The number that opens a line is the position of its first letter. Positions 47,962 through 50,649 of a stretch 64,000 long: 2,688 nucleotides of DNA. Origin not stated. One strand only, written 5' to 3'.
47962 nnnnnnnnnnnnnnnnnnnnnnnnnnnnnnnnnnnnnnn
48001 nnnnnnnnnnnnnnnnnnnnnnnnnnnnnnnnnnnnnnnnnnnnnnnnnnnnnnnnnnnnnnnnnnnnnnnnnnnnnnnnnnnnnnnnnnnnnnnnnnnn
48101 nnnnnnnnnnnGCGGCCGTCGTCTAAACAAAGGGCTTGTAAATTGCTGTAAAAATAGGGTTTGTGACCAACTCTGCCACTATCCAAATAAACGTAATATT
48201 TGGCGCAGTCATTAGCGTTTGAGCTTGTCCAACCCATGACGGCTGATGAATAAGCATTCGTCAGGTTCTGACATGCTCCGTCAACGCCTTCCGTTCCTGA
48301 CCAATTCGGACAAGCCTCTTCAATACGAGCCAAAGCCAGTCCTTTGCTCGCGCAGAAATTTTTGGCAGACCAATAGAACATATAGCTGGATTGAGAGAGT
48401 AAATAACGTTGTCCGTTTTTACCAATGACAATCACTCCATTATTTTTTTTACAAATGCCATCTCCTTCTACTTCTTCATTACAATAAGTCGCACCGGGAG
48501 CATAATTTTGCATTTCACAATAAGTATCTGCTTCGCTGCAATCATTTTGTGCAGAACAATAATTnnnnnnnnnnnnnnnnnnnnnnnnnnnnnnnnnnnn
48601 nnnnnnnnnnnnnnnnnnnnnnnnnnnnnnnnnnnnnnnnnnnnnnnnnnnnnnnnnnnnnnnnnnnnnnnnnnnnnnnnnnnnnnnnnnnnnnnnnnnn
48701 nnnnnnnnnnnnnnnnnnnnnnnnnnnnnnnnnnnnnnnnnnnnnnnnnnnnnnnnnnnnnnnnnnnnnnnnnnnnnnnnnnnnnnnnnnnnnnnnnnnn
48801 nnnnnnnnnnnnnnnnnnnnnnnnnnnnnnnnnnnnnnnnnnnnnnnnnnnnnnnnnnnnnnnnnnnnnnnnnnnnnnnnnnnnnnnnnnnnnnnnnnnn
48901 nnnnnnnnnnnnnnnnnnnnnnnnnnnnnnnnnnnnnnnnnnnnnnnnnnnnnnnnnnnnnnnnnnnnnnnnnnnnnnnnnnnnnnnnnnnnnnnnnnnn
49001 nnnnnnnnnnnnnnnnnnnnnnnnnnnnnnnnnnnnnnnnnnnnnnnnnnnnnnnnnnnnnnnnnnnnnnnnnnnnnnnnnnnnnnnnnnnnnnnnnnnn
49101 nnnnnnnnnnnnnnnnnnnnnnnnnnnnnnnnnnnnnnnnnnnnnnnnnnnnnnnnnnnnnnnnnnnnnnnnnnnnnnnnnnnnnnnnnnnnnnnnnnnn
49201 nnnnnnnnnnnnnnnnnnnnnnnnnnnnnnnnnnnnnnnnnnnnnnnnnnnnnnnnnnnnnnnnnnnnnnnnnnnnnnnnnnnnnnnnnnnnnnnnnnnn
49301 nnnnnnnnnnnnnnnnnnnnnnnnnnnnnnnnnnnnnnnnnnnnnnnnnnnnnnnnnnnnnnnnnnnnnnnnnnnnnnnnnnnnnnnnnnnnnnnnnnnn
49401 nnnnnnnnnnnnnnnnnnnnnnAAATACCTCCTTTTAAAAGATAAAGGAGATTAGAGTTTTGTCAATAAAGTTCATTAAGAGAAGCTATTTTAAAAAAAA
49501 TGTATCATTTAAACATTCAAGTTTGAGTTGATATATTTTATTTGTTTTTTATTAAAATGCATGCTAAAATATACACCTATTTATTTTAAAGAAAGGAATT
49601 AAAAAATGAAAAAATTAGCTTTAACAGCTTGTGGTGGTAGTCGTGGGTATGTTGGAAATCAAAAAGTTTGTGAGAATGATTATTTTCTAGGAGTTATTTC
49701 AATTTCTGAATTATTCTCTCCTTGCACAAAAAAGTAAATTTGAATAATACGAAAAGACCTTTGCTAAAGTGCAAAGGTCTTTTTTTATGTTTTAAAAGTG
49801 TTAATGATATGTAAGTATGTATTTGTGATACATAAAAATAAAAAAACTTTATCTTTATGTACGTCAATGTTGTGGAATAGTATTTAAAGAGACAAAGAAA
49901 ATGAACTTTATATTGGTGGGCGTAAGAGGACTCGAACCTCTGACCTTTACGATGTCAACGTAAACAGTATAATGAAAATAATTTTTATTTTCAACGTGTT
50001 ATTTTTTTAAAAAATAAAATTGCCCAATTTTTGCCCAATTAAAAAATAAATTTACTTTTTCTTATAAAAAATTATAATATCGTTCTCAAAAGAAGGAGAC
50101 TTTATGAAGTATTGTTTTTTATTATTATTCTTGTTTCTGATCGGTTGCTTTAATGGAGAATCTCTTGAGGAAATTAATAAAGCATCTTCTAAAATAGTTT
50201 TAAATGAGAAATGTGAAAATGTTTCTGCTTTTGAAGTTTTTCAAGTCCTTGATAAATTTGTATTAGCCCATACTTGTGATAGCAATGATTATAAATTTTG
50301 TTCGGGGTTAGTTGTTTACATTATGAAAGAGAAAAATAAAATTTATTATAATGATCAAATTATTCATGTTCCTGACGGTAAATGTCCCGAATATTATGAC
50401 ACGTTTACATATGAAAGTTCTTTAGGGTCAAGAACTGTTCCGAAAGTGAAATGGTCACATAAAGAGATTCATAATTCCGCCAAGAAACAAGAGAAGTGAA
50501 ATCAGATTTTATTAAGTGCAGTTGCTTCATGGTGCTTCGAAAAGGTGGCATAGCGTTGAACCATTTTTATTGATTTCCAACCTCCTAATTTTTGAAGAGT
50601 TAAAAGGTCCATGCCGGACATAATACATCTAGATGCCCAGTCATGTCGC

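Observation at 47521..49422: Type IV pilin-like N-terminus fused to a 580-residue Cys-rich region with duplicated C-type-lectin-like modules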

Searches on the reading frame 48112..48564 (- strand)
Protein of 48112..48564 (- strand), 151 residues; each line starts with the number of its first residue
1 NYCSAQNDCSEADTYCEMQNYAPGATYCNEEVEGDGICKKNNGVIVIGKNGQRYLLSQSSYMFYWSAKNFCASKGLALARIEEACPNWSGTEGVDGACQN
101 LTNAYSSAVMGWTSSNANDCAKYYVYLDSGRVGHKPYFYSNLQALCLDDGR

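Call 30: find_homologous_proteins(query=A3, max_evalue=0.01)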
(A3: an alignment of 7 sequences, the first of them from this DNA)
Query A3 (7 sequences) (151 aa, profile of the alignment): 1 proteins with E <= 0.01 among 1119 candidates.
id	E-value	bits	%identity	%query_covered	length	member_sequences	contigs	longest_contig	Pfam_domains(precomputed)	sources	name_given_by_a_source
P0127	2.9e-50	188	98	63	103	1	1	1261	-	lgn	-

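Call 36: predict_structure(alignment_id=A3)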
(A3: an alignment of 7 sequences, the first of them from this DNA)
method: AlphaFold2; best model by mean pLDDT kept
length: 151 residues; sequences in the alignment: 7
mean_pLDDT: 82.0   pTM: 0.81
mean pLDDT of the five models: 82.0, 80.8, 78.1, 72.5, 72.2
residues with pLDDT >= 90: 47; 70-90: 80; 50-70: 20; < 50: 4
segments of 3 or more residues with pLDDT < 50: 116-118
pLDDT, mean of each block of 10 residues (from residue 1): 89 88 71 85 91 90 86 91 87 87 77 57 81 67 86 56
secondary structure, 60 per line:
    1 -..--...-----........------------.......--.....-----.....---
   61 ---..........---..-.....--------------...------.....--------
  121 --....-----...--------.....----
elements in order: E14-21 E34-40 E43-47 E53-57 H64-73 H81-84 E108-112 E123-126 E132-134 E143-147

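Call 40: search_protein_representatives(alignment_id=A3)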
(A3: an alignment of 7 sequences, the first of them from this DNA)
Query: 7 sequences, 152 profile positions. Proteins with E-value up to 0.001 (for the whole library): 132; up to 1e-10: 6; up to 1e-30: 1. The best 132 are listed.
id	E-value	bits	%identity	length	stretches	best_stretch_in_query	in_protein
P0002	2.3e-154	524.1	-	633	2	1-152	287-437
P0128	8.3e-19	84.1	-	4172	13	63-91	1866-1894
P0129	4.8e-16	75.1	-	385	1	7-148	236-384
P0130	3.5e-13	65.9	-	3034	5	2-100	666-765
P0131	2.9e-12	62.8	-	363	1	2-135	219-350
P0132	3.3e-11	59.4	-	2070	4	2-112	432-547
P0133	6.8e-10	55.2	-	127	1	33-116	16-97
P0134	1.2e-09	54.4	-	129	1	36-142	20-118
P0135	3.4e-09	52.9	-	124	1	62-148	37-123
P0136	3.8e-09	52.7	-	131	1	39-147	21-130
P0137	7.6e-09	51.8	-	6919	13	57-87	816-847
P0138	9.1e-09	51.5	-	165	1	36-140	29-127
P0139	1.0e-08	51.4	-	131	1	35-147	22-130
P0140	2.1e-08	50.3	-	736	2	2-147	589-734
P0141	3.2e-08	49.7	-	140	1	44-135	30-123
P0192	1.8e-05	40.8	-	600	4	48-84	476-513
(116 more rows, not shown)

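Call 69: search_protein_families(library=pfam, proteins=[P0133, P0134, P0135, P0136, P0138, P0139, P0129, P0140, P0132, P0130], max_evalue=0.1)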
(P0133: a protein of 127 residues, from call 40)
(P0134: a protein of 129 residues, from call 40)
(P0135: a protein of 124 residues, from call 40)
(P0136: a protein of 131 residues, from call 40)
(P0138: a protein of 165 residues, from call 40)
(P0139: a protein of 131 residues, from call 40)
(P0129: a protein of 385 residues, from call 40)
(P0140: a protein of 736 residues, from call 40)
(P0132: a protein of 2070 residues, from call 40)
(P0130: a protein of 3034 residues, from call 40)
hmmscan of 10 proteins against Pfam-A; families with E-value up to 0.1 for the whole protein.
P0133 (127 aa): 1 family
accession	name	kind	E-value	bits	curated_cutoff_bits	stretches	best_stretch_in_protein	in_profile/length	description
PF00193.23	Xlink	-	0.06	14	27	1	44-127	11-92/92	Extracellular link domain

P0134 (129 aa): 1 family
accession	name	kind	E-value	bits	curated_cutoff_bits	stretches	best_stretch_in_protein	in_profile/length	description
PF24325.1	DUF7495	-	0.0005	20.8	27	1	45-106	13-73/109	Domain of unknown function (DUF7495)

P0135 (124 aa): 0 families

P0136 (131 aa): 0 families

P0138 (165 aa): 1 family
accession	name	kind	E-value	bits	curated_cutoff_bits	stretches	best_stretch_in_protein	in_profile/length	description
PF07603.17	Lcl_C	-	0.0087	16.8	34.9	1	94-130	74-112/117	Lcl C-terminal domain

P0139 (131 aa): 1 family
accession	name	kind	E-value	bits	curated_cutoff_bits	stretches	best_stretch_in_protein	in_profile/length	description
PF25213.1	HVO_A0261_N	-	0.074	13.4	35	0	87-120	44-74/86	HVO_A0261 N-terminal domain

P0129 (385 aa): 0 families

P0140 (736 aa): 0 families

P0132 (2070 aa): 0 families

P0130 (3034 aa): 0 families

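Call 70: search_solved_structures(query=A3, max_evalue=10, show_alignments=2)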
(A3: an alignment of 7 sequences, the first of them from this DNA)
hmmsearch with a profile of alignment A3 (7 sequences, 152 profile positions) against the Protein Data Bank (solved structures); distinct sequences matched with E-value up to 10: 4.
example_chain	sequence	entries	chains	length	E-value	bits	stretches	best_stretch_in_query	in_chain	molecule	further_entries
1wk1_A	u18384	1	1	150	0.32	14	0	49-80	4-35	Hypothetical protein yk1067a12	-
5fdk_A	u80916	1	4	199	0.34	13.9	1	20-84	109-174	Holliday junction resolvase RecU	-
1rzn_A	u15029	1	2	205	0.37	13.8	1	20-84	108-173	Recombination protein U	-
1zp7_A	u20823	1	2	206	0.37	13.8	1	20-84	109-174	Recombination protein U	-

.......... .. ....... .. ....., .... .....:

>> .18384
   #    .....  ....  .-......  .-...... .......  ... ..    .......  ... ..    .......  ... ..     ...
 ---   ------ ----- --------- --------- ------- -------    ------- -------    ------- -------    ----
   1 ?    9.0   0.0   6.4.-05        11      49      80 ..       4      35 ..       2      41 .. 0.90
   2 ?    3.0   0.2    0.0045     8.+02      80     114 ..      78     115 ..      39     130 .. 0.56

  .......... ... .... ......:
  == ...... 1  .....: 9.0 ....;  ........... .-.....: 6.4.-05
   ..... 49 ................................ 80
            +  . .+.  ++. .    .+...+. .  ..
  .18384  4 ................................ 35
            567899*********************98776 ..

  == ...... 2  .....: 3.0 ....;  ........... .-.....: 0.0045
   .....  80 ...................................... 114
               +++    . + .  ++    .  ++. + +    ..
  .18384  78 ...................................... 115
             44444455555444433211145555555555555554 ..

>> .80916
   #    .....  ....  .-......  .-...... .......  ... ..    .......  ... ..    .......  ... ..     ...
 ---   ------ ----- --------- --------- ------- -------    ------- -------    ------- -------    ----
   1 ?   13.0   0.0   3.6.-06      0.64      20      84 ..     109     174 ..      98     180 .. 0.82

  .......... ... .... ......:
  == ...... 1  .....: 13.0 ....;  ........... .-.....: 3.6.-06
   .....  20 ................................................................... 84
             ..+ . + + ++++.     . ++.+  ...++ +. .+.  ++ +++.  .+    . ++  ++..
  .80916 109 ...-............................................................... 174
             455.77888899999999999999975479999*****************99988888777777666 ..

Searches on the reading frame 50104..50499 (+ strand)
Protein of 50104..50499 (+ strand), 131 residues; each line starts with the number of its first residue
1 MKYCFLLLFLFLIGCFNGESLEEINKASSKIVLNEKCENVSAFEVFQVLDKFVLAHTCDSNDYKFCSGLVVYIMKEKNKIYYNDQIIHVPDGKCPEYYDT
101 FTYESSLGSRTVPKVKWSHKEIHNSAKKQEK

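Call 3: search_protein_families(library=pfam, proteins=[window:50104-50499:+], max_evalue=1)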
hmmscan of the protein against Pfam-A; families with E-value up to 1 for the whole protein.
window:50104-50499:+ (131 aa): 1 family
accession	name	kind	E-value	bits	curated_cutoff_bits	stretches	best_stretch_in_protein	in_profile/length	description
PF05912.17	DUF870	-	0.082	13.4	27.1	1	57-129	5-73/112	Caenorhabditis elegans protein of unknown function (DUF870)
